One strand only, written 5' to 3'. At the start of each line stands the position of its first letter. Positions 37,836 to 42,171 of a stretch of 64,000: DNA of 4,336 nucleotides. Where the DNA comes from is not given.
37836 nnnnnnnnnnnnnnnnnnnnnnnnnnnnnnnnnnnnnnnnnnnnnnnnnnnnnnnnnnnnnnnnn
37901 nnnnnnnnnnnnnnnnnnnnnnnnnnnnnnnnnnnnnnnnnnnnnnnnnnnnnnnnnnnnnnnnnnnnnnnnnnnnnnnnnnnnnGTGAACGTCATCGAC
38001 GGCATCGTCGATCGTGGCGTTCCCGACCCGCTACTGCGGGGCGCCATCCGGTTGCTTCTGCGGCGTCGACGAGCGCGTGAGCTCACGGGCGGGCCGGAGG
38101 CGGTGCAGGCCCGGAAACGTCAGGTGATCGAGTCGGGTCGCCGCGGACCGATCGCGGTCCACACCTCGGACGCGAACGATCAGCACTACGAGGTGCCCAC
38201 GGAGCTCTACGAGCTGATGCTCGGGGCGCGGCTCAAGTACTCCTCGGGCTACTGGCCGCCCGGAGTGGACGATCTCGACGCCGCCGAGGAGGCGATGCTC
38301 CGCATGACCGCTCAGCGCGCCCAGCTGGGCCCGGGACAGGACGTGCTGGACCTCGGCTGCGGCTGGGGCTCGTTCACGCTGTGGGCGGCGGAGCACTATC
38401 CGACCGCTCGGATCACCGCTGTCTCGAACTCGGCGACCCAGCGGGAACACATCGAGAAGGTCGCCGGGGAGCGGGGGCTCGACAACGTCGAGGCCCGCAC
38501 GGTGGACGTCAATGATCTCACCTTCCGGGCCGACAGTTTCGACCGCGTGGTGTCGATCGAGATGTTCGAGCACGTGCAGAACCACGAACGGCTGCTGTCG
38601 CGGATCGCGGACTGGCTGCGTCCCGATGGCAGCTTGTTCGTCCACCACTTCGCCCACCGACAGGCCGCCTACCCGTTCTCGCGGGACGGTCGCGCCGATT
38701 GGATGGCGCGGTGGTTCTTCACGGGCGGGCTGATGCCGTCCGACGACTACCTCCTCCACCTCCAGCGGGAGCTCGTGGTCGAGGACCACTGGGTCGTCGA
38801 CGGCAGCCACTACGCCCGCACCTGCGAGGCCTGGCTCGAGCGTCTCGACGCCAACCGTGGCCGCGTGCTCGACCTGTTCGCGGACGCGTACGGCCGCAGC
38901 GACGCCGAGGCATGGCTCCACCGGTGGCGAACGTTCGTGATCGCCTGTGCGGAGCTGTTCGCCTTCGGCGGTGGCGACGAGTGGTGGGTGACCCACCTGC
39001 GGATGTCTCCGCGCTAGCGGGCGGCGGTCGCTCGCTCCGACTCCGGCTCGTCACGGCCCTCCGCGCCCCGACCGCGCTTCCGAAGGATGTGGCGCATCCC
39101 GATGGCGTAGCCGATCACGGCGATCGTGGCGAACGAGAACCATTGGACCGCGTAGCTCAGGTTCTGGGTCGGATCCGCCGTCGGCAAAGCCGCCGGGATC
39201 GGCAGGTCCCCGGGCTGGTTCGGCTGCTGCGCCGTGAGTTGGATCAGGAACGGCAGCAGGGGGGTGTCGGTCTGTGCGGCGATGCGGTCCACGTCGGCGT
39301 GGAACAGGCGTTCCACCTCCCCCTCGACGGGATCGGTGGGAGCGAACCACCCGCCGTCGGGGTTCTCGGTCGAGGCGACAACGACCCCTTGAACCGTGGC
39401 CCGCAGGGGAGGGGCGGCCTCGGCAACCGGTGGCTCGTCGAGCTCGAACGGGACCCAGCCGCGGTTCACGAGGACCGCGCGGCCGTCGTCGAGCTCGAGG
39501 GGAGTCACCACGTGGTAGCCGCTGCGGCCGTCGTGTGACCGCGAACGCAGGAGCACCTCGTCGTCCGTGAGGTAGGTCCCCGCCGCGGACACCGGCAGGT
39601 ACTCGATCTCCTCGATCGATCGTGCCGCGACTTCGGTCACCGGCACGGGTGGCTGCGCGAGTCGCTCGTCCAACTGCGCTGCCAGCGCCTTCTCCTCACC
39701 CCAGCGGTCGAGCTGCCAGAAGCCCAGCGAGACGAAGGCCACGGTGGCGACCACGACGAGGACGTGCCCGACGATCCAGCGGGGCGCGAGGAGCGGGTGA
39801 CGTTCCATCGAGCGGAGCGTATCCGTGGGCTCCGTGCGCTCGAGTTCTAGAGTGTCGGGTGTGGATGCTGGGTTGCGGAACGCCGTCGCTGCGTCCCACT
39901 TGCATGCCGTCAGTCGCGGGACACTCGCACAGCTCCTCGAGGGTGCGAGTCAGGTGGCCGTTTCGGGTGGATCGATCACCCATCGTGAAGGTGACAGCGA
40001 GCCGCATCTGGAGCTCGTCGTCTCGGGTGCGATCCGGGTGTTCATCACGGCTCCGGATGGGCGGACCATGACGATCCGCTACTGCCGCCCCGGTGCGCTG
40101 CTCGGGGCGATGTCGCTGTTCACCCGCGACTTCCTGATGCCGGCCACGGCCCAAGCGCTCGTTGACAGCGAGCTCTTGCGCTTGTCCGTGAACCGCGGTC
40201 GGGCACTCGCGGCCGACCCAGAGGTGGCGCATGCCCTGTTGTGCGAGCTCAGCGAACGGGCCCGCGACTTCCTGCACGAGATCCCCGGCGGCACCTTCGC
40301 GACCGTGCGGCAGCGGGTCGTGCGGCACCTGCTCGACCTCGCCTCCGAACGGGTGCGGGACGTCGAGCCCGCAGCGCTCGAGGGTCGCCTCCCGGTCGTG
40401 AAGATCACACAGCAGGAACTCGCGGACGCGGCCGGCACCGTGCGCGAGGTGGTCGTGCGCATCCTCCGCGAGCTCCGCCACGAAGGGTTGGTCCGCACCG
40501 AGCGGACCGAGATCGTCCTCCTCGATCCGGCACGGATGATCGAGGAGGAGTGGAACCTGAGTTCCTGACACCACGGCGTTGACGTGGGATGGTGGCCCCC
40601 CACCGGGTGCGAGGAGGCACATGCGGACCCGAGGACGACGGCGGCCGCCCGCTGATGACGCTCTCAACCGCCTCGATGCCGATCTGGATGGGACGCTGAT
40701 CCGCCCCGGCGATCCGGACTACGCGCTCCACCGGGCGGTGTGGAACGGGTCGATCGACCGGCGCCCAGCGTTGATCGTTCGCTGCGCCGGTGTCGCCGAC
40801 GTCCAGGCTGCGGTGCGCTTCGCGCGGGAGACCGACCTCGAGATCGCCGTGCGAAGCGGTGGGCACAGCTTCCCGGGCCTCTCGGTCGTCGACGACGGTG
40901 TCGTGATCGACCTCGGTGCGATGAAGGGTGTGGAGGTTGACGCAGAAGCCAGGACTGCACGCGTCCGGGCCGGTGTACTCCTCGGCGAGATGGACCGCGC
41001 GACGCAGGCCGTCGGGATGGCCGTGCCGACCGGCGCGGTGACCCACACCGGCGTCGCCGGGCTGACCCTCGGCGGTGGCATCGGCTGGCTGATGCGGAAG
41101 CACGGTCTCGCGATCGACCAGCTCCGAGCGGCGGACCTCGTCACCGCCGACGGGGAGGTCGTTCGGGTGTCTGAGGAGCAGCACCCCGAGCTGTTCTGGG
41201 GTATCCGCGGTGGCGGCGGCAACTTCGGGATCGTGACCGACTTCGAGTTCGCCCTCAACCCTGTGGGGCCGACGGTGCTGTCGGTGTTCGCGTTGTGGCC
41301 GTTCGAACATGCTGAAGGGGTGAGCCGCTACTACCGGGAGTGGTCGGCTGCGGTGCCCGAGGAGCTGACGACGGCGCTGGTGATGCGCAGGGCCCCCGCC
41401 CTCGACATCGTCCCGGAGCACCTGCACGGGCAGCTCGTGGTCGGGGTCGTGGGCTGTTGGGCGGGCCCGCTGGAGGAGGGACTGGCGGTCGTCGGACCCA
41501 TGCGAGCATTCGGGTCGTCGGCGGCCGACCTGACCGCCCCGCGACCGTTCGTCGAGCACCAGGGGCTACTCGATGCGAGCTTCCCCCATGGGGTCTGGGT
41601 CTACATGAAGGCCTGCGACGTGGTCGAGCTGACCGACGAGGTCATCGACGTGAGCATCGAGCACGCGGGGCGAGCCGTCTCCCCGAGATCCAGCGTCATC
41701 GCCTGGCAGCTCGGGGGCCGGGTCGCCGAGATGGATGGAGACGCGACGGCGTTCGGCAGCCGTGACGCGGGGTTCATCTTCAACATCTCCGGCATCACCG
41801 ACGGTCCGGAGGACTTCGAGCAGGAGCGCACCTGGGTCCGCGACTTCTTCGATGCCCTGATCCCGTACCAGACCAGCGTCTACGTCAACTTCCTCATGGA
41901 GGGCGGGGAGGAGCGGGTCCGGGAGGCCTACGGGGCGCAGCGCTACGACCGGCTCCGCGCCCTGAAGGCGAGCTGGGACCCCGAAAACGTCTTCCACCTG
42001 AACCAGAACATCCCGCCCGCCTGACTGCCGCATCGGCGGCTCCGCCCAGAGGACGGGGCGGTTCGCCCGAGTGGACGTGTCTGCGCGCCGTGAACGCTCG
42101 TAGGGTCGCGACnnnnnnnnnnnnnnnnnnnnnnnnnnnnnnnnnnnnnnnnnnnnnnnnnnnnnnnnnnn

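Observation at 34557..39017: Four overlapping genes resembling a complete methylated furan-fatty-acid pathway (UfaD-like, UfaO-like, two CFA-synthase-like methylases)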

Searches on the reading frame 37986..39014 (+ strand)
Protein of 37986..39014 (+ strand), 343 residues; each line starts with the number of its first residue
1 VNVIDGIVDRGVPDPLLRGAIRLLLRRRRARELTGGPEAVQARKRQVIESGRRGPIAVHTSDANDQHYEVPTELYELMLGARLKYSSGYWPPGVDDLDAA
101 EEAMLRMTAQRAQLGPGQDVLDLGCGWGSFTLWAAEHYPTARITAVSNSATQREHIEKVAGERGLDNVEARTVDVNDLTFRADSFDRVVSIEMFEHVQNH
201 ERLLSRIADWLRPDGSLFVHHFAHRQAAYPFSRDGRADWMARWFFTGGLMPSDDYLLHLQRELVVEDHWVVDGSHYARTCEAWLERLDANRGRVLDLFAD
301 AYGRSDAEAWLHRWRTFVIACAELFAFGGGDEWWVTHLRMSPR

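Call 4: search_protein_families(library=pfam, proteins=[window:37986-39014:+])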
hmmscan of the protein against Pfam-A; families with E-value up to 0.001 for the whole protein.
window:37986-39014:+ (343 aa): 11 families
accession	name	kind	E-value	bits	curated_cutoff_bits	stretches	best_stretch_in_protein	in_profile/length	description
PF02353.26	CMAS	-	9.7e-41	140.3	27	1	62-327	8-265/273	Mycolic acid cyclopropane synthetase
PF13649.12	Methyltransf_25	-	1.1e-19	71.4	27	1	120-215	1-97/97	Methyltransferase domain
PF08241.18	Methyltransf_11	-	1.8e-19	70.6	21.2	1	121-219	1-95/95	Methyltransferase domain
PF13489.12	Methyltransf_23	-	3.4e-17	63.1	27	1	113-232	19-124/164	Methyltransferase domain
PF13847.12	Methyltransf_31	-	3.3e-14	53.3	27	1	117-227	4-118/145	Methyltransferase domain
PF08242.18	Methyltransf_12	-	6.6e-14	52.9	30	1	121-217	1-98/98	Methyltransferase domain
PF05175.20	MTS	-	1.5e-09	38.2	23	1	95-219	14-138/170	Methyltransferase small domain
PF03848.20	TehB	-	2.2e-05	24.4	20.4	1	119-199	33-110/193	Tellurite resistance protein TehB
PF05401.17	NodS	-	5.6e-05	23.5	24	0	102-218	32-143/201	Nodulation protein S (NodS)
PF01728.25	FtsJ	-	0.00012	22.5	24.1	1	112-184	16-84/181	FtsJ-like methyltransferase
PF20922.3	Anamorsin_N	-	0.00023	21.4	27.1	1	150-223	18-91/163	Anamorsin, N-terminal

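Call 5: search_protein_families(library=ncbifam, proteins=[window:37986-39014:+])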
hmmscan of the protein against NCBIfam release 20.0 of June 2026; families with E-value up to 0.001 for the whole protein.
window:37986-39014:+ (343 aa): 41 families (the best 25 are shown)
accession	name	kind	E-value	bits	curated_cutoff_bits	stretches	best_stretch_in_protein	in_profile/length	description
NF008686.0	PRK11705.1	equivalog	3.4e-45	154.7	400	1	63-325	115-358/383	cyclopropane fatty acyl phospholipid synthase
NF053839.1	CPFASynBruc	equivalog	2.2e-36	125.7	600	1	58-304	116-357/410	cyclopropane fatty acid synthase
NF040703.1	cyclopro_CfaB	exception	1.6e-32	112.8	650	1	62-326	105-363/393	C17 cyclopropane fatty acid synthase CfaB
NF040660.1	mycolic_MTase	equivalog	5.7e-21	75.3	390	1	64-300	8-252/283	cyclopropane mycolic acid synthase family methyltransferase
NF041536.1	ArsM_DUF2284_UU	exception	3.8e-13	48.6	575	1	115-262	75-220/459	arsenite methyltransferase/DUF2284 domain selenoprotein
NF041675.1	sarc_dimgly_tmase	equivalog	2.8e-12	47.2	550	1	97-218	47-168/278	sarcosine/dimethylglycine N-methyltransferase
TIGR01983.1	UbiG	equivalog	4.1e-12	45.9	102.95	1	117-229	50-161/228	bifunctional 2-polyprenyl-6-hydroxyphenol methylase/3-demethylubiquinol 3-O-methyltransferase UbiG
NF047649.1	MTase_UXPK_star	exception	6.2e-12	45.1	460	1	113-257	74-216/283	methyltransferase/UXPK-star double selenoprotein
NF043040.1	corrin_prot_MT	hypoth_equivalog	8.6e-12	44.9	180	1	108-219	35-147/216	corrinoid protein-associated methyltransferase CpaM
NF041537.1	ArsM_AhpD_UU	exception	7.7e-11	41.4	510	1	113-261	73-219/345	arsenite methyltransferase/AhpD domain selenoprotein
TIGR02072.1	BioC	equivalog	9.3e-11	42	184.95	1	103-224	22-137/244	malonyl-ACP O-methyltransferase BioC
NF010703.0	PRK14103.1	equivalog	1.5e-10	41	320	1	116-217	29-122/256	trans-aconitate 2-methyltransferase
NF041255.1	mycofact_MftM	equivalog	1.1e-09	38.1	200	1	97-201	120-221/289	mycofactocin oligosaccharide methyltransferase MftM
NF008405.0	PRK11207.1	equivalog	1.3e-08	34.5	218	1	117-212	31-125/198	tellurite resistance methyltransferase TehB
NF045825.1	FAmtase_mtf2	equivalog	4e-08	32.8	400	1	107-224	50-163/248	fatty-acid O-methyltransferase Mtf2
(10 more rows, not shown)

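Call 16: search_solved_structures(query=window:37986-39014:+, max_evalue=0.00001, show_alignments=1)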
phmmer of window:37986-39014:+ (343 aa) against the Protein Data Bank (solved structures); distinct sequences matched with E-value up to 0.00001: 39.
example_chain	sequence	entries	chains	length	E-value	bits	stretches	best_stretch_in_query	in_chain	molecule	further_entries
6gkv_A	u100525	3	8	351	1.4e-69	238.1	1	21-338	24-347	Coclaurine N-methyltransferase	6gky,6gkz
5kn4_A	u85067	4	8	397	6.1e-56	193.2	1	7-337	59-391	Pavine N-methyltransferase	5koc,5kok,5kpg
9whw_B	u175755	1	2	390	1.7e-55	191.8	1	46-339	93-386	N-methyltransferase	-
9we4_B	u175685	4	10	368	1.2e-54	189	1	54-339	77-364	N-methyltransferase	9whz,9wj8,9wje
5kpc_A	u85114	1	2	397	1.5e-54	188.6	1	7-337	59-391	Pavine N-methyltransferase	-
9wj7_B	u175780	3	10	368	1.8e-53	185.1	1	54-339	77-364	N-methyltransferase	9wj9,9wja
6p3m_A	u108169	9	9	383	8.3e-48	166.4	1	60-338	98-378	tetrahydroprotoberberine N-methyltransferase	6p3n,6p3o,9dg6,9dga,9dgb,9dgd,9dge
9dg7_A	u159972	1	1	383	5.7e-47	163.7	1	60-338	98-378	Tetrahydroprotoberberine N-methyltransferase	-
9dg9_A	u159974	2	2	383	5.7e-47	163.7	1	60-338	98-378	Tetrahydroprotoberberine N-methyltransferase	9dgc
9dg8_A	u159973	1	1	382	6.4e-47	163.5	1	60-338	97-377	Tetrahydroprotoberberine N-methyltransferase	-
6bqc_A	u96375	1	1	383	5e-30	108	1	65-304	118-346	Cyclopropane-fatty-acyl-phospholipid synthase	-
7qos_A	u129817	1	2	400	2.5e-27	99.1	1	65-314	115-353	Cyclopropane-fatty-acyl-phospholipid synthase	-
5z9o_A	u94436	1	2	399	6.9e-24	87.8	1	64-329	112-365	Cyclopropane-fatty-acyl-phospholipid synthase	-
1kp9_A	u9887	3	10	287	4e-18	68.8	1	65-329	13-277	CYCLOPROPANE-FATTY-ACYL-PHOSPHOLIPID SYNTHASE 1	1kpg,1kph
2fk7_A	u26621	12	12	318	6.4e-18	68.1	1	65-300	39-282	methoxy mycolic acid synthase 4 | Hydroxymycolate synthase MmaA4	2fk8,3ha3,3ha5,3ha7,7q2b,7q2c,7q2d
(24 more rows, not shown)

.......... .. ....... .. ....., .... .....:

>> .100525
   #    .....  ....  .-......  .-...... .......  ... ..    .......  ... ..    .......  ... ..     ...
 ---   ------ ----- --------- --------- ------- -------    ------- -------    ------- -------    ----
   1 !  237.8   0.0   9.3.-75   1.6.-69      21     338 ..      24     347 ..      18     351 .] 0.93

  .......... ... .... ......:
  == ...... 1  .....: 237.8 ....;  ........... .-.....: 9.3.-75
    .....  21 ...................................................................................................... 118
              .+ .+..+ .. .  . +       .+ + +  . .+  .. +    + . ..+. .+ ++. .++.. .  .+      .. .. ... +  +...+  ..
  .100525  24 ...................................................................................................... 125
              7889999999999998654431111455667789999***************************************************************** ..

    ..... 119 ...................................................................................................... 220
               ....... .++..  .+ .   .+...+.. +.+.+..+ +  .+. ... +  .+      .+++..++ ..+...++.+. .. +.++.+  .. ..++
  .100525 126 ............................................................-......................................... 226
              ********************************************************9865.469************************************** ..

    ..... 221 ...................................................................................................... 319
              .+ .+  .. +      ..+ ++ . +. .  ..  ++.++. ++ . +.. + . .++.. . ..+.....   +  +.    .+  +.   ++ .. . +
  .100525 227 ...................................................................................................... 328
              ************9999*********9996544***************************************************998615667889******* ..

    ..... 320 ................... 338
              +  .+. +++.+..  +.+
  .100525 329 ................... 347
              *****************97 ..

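Call 21: find_homologous_proteins(query=window:37986-39014:+, max_evalue=1e-10)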
Query window:37986-39014:+ (343 aa): 7981 proteins with E <= 1e-10 among 8000 candidates; the best 120 are listed.
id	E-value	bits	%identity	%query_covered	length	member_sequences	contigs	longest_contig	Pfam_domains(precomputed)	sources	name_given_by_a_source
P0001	3.6e-196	669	84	99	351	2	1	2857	PF13847.13,PF13489.13,PF02353.27,PF05175.21,PF13649.13,PF01728.26,PF01209.25,PF08241.19,PF08242.19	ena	-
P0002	5.5e-193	659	80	100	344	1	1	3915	PF13847.13,PF13489.13,PF02353.27,PF05175.21,PF13649.13,PF02390.24,PF08241.19,PF08242.19,PF05401.17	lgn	-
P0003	9.4e-167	573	92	79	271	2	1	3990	PF13847.13,PF13489.13,PF02353.27,PF05175.21,PF13649.13,PF08241.19,PF08242.19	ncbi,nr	ncbi:MAG: class I SAM-dependent methyltransferase, partial [Nitriliruptorales bacterium]|nr:class I 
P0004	7.2e-149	514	68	98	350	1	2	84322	PF13847.13,PF13489.13,PF02353.27,PF13649.13,PF08241.19,PF08242.19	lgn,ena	-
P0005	1.0e-147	510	67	99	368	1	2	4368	PF13847.13,PF13489.13,PF02353.27,PF05175.21,PF13649.13,PF08241.19,PF08242.19,PF05401.17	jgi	jgi:cyclopropane-fatty-acyl-phospholipid synthase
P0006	1.0e-146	507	66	99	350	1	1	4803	PF13847.13,PF13489.13,PF02353.27,PF05175.21,PF13649.13,PF08241.19,PF08242.19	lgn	-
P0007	1.6e-144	499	66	99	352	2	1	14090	PF13847.13,PF13489.13,PF02353.27,PF05175.21,PF13649.13,PF08241.19,PF08242.19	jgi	jgi:cyclopropane-fatty-acyl-phospholipid synthase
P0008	1.2e-143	497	66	98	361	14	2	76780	PF13847.13,PF13489.13,PF02353.27,PF05175.21,PF13649.13,PF02390.24,PF08241.19,PF08242.19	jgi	jgi:cyclopropane-fatty-acyl-phospholipid synthase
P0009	8.1e-142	491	64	99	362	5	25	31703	PF13847.13,PF13489.13,PF02353.27,PF05175.21,PF13649.13,PF08241.19,PF08242.19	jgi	jgi:cyclopropane-fatty-acyl-phospholipid synthase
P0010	1.5e-141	490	64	99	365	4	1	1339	PF13847.13,PF13489.13,PF02353.27,PF05175.21,PF13649.13,PF08241.19,PF08242.19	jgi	jgi:cyclopropane-fatty-acyl-phospholipid synthase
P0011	9.2e-141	487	64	98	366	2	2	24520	PF13847.13,PF13489.13,PF02353.27,PF05175.21,PF13649.13,PF08241.19,PF08242.19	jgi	jgi:cyclopropane-fatty-acyl-phospholipid synthase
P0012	9.5e-141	487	66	99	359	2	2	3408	PF13847.13,PF13489.13,PF02353.27,PF05175.21,PF13649.13,PF01209.25,PF08241.19,PF08242.19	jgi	jgi:cyclopropane-fatty-acyl-phospholipid synthase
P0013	2.0e-140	486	65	99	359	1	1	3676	PF13847.13,PF13489.13,PF02353.27,PF05175.21,PF13649.13,PF01209.25,PF08241.19,PF08242.19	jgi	jgi:cyclopropane-fatty-acyl-phospholipid synthase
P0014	2.8e-140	485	65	99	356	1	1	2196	PF13847.13,PF13489.13,PF02353.27,PF05175.21,PF13649.13,PF01209.25,PF08241.19,PF08242.19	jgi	jgi:cyclopropane-fatty-acyl-phospholipid synthase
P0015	3.1e-140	485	65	99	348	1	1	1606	PF13847.13,PF13489.13,PF02353.27,PF05175.21,PF13649.13,PF08241.19,PF08242.19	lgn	-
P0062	1.2e-133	464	62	99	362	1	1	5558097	PF13847.13,PF13489.13,PF02353.27,PF05175.21,PF13649.13,PF02390.24,PF08241.19,PF08242.19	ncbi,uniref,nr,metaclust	ncbi:SAM-dependent methyltransferase [Nitriliruptor alkaliphilus]|uniref:SAM-dependent methyltransfe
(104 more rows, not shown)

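Call 23: find_encoding_contigs(protein=P0062, flank=8000, max_places=2)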
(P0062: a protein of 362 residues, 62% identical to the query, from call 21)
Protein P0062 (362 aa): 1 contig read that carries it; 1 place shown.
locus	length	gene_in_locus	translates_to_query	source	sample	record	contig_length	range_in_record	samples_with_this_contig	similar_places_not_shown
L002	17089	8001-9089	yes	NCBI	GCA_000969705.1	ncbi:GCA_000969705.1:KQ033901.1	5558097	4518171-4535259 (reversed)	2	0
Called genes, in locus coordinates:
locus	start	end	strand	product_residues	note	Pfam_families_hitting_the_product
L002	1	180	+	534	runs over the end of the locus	PF00174:Oxidored_molyb, PF03404:Mo-co_dimer (weak)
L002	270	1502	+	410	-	PF01547:SBP_bac_1, PF13416:SBP_bac_8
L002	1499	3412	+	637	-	PF00672:HAMP, PF07730:HisKA_3, PF02518:HATPase_c, PF13581:HATPase_c_2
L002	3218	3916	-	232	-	PF00072:Response_reg, PF00196:GerE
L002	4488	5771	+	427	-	PF01266:DAO (faint), PF01593:Amino_oxidase, PF13450:NAD_binding_8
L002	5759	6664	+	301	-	PF07103:DUF1365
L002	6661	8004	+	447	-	PF02353:CMAS, PF13489:Methyltransf_23, PF13847:Methyltransf_31 (weak), PF08241:Methyltransf_11, PF08242:Methyltransf_12, PF13649:Methyltransf_25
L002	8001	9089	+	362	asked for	PF02353:CMAS, PF05175:MTS (weak), PF13489:Methyltransf_23, PF13847:Methyltransf_31, PF02390:Methyltransf_4 (faint), PF08241:Methyltransf_11, PF08242:Methyltransf_12, PF13649:Methyltransf_25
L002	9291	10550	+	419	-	PF02812:ELFV_dehydrog_N, PF00208:ELFV_dehydrog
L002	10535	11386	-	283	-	PF02104:SURF1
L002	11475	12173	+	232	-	-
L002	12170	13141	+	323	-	PF03069:FmdA_AmdA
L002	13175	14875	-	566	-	PF07992:Pyr_redox_2 (faint), PF00890:FAD_binding_2, PF01266:DAO, PF01494:FAD_binding_3 (weak), PF12831:FAD_oxidored, PF16901:DAO_C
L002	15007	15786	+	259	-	PF20434:BD-FAE, PF00561:Abhydrolase_1 (faint), PF07859:Abhydrolase_3, PF12146:Hydrolase_4 (faint), PF12697:Abhydrolase_6, PF00326:Peptidase_S9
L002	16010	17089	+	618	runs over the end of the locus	PF13522:GATase_6, PF13537:GATase_7, PF00733:Asn_synthase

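Call 24: find_encoding_contigs(protein=P0004, flank=8000, max_places=2)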
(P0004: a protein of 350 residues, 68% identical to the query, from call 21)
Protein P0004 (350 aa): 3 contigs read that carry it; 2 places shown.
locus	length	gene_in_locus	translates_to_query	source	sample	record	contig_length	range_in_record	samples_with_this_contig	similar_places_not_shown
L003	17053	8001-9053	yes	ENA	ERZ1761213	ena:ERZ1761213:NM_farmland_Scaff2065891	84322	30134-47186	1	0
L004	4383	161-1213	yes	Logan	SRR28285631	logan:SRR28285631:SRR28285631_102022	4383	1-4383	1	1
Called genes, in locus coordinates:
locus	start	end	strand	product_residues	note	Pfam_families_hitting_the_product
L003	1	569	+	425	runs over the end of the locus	PF01547:SBP_bac_1, PF13416:SBP_bac_8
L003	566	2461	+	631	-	PF00672:HAMP, PF07730:HisKA_3, PF02518:HATPase_c, PF13581:HATPase_c_2 (weak)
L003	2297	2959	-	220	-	PF00072:Response_reg, PF00196:GerE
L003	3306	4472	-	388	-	PF03137:OATP (faint), PF07690:MFS_1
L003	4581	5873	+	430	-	PF01266:DAO (weak), PF01593:Amino_oxidase, PF13450:NAD_binding_8, PF13454:NAD_binding_9 (faint)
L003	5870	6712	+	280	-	PF07103:DUF1365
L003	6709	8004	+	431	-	PF02353:CMAS, PF13489:Methyltransf_23, PF13847:Methyltransf_31 (weak), PF08241:Methyltransf_11, PF08242:Methyltransf_12, PF13649:Methyltransf_25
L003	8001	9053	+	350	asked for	PF02353:CMAS, PF13489:Methyltransf_23, PF13649:Methyltransf_25, PF13847:Methyltransf_31, PF08241:Methyltransf_11, PF08242:Methyltransf_12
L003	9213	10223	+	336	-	PF01551:Peptidase_M23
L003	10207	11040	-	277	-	PF02104:SURF1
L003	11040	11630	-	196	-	PF07336:ABATE, PF11706:zf-CGNR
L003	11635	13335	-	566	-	PF00890:FAD_binding_2, PF01266:DAO, PF07992:Pyr_redox_2 (faint), PF12831:FAD_oxidored (weak), PF16901:DAO_C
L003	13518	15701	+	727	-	PF04122:CW_binding_2, PF01471:PG_binding_1, PF03734:YkuD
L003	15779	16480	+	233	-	PF12146:Hydrolase_4 (faint), PF20434:BD-FAE, PF00561:Abhydrolase_1 (faint), PF07859:Abhydrolase_3, PF12697:Abhydrolase_6, PF00326:Peptidase_S9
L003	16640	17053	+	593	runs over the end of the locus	PF13522:GATase_6, PF13537:GATase_7, PF00733:Asn_synthase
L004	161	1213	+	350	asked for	PF02353:CMAS, PF13489:Methyltransf_23, PF13649:Methyltransf_25, PF13847:Methyltransf_31, PF08241:Methyltransf_11, PF08242:Methyltransf_12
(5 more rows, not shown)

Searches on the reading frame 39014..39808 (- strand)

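Call 14: search_protein_families(library=pfam, proteins=[window:39014-39808:-], max_evalue=0.00001)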
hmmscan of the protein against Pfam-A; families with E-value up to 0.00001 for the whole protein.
window:39014-39808:- (264 aa): 1 family
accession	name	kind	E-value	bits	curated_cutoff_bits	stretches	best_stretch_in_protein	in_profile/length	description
PF02104.20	SURF1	-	2.7e-46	158.9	23.4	1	20-227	2-204/205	SURF1 family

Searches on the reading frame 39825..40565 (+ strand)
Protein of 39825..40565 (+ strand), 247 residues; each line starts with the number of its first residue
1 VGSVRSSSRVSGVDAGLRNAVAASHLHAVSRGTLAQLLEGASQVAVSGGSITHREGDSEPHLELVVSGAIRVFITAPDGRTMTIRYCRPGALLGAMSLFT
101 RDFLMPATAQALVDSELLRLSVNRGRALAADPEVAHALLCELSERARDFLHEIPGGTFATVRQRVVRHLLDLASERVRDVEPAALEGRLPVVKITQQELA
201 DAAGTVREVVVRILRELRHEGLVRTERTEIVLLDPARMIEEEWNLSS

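Call 14: search_protein_families(library=pfam, proteins=[window:39825-40565:+], max_evalue=0.00001)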
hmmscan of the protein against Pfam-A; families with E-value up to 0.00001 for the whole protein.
window:39825-40565:+ (247 aa): 2 families
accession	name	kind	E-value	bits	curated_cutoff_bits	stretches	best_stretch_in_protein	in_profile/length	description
PF13545.12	HTH_Crp_2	-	5.7e-15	55.5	27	1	163-238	1-67/70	Crp-like helix-turn-helix domain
PF00027.35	cNMP_binding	-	6.5e-15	55.3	27.5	1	47-124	5-81/89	Cyclic nucleotide-binding domain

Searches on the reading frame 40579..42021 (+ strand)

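Call 14: search_protein_families(library=pfam, proteins=[window:40579-42021:+], max_evalue=0.00001)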
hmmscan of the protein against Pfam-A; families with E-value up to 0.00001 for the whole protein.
window:40579-42021:+ (481 aa): 2 families
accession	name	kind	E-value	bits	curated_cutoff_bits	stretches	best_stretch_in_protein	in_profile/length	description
PF01565.28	FAD_binding_4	-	3.3e-32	111.5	26.4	1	63-198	1-139/139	FAD binding domain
PF08031.17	BBE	-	2.5e-12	47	20.6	1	434-479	1-45/45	Berberine and berberine like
